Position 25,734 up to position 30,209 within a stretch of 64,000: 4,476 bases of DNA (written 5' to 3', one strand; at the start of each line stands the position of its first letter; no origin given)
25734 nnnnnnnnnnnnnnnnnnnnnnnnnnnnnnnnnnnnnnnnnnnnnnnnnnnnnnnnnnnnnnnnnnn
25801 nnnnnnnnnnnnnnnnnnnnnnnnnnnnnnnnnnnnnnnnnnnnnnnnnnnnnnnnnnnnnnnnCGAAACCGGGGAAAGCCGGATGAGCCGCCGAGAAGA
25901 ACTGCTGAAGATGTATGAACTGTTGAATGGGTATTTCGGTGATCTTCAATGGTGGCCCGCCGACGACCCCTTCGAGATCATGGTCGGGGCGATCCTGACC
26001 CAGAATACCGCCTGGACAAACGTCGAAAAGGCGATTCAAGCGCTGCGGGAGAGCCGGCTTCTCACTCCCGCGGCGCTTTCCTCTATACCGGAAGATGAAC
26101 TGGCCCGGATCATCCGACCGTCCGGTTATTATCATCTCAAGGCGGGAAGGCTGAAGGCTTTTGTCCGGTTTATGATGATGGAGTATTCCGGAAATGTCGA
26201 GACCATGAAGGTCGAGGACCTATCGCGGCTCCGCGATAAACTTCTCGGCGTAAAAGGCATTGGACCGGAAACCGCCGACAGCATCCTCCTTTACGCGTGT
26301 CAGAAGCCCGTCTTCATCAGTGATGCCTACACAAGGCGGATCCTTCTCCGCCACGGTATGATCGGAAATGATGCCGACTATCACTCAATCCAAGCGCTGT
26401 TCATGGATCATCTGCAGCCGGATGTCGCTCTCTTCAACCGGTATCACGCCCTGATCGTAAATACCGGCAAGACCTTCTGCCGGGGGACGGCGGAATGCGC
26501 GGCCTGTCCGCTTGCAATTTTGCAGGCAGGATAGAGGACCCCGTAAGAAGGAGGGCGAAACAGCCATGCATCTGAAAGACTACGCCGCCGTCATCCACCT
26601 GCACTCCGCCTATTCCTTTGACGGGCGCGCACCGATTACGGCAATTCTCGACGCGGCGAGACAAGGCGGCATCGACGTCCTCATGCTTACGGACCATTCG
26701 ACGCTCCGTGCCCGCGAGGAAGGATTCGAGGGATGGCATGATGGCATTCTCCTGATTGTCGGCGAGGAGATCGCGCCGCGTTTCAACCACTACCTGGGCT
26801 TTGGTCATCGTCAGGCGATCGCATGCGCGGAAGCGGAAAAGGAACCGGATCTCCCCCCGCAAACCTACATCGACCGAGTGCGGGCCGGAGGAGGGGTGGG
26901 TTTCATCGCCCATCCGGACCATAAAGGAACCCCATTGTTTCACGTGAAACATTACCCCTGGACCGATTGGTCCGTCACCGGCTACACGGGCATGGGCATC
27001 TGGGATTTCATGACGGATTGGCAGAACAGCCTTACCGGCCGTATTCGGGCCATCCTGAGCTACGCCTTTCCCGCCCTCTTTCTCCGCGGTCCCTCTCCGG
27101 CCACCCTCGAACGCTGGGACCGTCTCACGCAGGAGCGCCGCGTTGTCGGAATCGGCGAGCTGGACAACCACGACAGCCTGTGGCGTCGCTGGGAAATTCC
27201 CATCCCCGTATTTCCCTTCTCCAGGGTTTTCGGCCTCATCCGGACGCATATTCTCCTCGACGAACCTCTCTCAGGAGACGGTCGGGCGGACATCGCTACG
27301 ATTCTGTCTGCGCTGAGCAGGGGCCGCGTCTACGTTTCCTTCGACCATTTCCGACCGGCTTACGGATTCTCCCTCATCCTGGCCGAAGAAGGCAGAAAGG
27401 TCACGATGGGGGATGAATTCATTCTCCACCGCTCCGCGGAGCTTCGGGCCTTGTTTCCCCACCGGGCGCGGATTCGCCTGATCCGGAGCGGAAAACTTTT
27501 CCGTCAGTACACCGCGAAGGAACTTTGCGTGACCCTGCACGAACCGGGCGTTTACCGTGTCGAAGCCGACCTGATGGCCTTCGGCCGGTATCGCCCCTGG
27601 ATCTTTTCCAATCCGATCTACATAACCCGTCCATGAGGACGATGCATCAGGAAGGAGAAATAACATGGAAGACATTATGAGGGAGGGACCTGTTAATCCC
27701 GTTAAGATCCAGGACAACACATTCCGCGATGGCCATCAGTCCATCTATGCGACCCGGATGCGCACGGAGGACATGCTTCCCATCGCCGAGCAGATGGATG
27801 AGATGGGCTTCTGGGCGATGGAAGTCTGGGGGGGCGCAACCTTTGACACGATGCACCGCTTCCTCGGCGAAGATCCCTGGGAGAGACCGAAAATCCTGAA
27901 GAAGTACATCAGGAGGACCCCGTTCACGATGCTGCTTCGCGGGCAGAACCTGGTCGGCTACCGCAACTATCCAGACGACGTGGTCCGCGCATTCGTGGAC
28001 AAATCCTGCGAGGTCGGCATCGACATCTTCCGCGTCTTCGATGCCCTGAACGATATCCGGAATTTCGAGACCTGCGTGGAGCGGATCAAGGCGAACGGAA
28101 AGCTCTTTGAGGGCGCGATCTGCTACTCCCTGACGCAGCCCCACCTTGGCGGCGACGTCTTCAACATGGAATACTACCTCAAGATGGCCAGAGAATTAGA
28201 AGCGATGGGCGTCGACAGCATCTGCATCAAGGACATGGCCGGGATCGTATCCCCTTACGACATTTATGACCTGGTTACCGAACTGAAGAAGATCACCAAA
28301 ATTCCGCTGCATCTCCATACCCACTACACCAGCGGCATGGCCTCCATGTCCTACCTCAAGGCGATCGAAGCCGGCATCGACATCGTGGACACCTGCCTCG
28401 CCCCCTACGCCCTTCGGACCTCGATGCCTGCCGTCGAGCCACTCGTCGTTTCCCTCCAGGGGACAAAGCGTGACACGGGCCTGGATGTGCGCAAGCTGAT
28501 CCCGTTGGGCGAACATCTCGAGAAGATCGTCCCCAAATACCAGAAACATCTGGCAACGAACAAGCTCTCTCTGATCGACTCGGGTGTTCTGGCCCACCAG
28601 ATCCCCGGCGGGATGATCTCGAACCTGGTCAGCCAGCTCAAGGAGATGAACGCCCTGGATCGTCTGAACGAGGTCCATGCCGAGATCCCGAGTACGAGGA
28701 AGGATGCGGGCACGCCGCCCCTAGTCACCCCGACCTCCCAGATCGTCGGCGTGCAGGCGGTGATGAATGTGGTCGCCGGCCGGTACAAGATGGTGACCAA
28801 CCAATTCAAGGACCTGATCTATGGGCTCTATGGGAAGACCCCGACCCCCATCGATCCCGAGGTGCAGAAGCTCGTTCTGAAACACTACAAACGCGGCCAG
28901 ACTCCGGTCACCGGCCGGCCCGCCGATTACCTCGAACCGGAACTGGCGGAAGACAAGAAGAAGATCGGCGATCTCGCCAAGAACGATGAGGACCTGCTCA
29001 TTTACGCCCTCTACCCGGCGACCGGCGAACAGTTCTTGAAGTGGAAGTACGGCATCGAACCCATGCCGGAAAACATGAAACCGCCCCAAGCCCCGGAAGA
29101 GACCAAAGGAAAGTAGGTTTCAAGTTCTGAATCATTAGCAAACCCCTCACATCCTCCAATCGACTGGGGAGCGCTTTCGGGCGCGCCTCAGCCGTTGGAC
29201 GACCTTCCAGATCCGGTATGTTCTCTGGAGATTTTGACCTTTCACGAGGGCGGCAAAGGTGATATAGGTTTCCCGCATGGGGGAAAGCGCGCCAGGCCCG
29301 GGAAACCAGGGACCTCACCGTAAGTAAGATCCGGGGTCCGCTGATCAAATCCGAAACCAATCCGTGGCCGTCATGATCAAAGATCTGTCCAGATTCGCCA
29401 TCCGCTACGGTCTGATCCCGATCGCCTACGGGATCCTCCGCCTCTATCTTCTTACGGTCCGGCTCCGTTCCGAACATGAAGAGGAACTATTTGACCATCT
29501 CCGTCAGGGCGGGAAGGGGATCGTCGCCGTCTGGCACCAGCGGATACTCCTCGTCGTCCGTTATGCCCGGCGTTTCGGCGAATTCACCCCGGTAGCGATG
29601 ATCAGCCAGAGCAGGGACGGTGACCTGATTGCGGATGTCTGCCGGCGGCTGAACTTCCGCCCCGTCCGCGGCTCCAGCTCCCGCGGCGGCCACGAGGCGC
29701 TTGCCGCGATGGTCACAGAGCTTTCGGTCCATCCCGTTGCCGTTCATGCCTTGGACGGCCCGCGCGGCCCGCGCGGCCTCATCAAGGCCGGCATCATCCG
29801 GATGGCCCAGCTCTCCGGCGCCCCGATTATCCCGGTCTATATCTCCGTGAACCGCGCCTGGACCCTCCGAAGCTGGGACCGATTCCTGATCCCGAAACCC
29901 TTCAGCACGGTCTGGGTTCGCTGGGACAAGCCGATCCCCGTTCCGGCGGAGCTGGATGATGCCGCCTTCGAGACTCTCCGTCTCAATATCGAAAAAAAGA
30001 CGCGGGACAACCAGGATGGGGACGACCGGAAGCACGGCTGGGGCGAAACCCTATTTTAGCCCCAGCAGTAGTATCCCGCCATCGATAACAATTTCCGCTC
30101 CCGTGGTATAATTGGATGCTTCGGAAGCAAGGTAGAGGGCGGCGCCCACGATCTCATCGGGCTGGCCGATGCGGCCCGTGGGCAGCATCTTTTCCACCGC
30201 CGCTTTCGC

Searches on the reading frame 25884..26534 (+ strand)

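Call 45: search_protein_families(library=pfam, proteins=[window:25884-26534:+], max_evalue=0.00001)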
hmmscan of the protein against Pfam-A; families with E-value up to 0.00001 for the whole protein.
window:25884-26534:+ (216 aa): 1 family
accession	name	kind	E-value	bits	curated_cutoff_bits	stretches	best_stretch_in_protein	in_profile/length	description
PF00730.31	HhH-GPD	-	1.4e-15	57.9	26.2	1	34-177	1-106/108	HhH-GPD superfamily base excision DNA repair protein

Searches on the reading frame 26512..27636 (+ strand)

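Call 45: search_protein_families(library=pfam, proteins=[window:26512-27636:+], max_evalue=0.00001)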
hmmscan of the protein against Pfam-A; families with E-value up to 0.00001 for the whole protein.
window:26512-27636:+ (374 aa): 1 family
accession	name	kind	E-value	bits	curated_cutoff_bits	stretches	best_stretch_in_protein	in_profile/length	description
PF02811.25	PHP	-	1.7e-06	28.9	26.4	1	29-73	3-41/164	PHP domain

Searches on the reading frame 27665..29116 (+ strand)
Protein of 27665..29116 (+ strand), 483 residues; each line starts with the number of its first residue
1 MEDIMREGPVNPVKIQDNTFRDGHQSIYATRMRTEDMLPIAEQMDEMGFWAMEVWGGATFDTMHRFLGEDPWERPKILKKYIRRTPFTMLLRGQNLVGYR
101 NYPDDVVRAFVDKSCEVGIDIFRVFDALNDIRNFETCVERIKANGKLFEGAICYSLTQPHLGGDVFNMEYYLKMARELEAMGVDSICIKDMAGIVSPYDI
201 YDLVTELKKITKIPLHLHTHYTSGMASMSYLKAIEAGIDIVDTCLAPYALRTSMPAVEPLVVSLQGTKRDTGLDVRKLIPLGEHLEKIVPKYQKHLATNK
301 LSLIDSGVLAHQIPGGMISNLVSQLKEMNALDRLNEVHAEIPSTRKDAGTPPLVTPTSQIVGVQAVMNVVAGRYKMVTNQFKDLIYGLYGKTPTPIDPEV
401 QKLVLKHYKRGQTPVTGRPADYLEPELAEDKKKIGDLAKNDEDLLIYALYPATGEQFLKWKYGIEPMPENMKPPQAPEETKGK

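Call 45: search_protein_families(library=pfam, proteins=[window:27665-29116:+], max_evalue=0.00001)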
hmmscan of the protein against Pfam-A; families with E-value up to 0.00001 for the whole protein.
window:27665-29116:+ (483 aa): 2 families
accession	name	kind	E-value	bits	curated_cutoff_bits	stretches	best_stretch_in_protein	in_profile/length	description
PF02436.23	PYC_OADA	-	1.8e-50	171.9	27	1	308-465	1-168/201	Conserved carboxylase domain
PF00682.25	HMGL-like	-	1.8e-19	70.6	29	1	167-281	140-256/260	HMGL-like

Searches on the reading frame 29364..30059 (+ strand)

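Call 45: search_protein_families(library=pfam, proteins=[window:29364-30059:+], max_evalue=0.00001)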
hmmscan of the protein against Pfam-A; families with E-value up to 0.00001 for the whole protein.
window:29364-30059:+ (231 aa): 1 family
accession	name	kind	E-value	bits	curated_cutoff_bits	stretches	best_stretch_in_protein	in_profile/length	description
PF04028.18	DUF374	-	1.7e-21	76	26.8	1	77-137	9-69/69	Domain of unknown function (DUF374)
